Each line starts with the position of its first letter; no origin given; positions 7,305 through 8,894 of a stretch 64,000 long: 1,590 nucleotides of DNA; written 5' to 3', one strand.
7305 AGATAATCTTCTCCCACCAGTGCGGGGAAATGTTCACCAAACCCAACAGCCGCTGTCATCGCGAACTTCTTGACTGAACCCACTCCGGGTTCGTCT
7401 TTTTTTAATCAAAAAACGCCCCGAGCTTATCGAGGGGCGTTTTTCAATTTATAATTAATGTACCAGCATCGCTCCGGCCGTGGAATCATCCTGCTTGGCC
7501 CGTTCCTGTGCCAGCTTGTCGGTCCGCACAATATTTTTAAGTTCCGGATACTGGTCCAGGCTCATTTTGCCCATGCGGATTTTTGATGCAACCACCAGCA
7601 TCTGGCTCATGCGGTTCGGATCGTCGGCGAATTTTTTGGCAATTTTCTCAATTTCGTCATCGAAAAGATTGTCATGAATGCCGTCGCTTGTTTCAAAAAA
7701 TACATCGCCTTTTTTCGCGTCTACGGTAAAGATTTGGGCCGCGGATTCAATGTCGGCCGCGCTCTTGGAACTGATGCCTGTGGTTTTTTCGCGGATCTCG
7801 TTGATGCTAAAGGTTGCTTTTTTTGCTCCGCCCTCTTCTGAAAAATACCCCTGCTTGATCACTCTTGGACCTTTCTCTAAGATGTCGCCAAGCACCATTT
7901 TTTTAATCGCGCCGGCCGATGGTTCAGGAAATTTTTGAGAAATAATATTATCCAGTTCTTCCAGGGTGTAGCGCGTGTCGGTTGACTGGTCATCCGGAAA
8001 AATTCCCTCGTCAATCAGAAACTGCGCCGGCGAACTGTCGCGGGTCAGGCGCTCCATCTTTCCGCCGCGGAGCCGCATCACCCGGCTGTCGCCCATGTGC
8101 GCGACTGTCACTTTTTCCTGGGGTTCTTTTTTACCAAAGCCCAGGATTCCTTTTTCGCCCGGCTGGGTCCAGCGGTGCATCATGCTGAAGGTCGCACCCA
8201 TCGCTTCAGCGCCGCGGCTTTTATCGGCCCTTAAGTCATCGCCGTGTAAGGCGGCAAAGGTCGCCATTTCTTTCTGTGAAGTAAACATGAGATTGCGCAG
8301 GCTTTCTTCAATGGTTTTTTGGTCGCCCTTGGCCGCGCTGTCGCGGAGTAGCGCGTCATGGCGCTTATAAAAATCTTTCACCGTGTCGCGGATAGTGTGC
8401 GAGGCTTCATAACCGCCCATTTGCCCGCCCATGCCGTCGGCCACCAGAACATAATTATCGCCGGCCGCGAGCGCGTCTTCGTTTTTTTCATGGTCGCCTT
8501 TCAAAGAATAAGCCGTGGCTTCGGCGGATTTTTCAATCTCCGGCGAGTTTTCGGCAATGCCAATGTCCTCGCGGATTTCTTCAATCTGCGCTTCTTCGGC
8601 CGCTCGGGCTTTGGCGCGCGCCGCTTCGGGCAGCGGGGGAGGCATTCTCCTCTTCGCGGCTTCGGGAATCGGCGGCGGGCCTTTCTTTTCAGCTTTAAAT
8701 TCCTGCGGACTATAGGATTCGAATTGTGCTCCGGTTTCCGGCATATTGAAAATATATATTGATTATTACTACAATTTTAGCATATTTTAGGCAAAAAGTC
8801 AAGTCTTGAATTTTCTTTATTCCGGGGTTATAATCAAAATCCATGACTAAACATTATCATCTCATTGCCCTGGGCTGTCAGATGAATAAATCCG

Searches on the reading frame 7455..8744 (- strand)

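Call 53: search_protein_families(library=pfam, max_evalue=0.001, proteins=[window:7455-8744:-])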
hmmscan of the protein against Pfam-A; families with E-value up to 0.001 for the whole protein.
window:7455-8744:- (429 aa): 1 family
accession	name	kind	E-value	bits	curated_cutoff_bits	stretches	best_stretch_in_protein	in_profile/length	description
PF13672.11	PP2C_2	-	8.4e-05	22.6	24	0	84-234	8-131/209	Protein phosphatase 2C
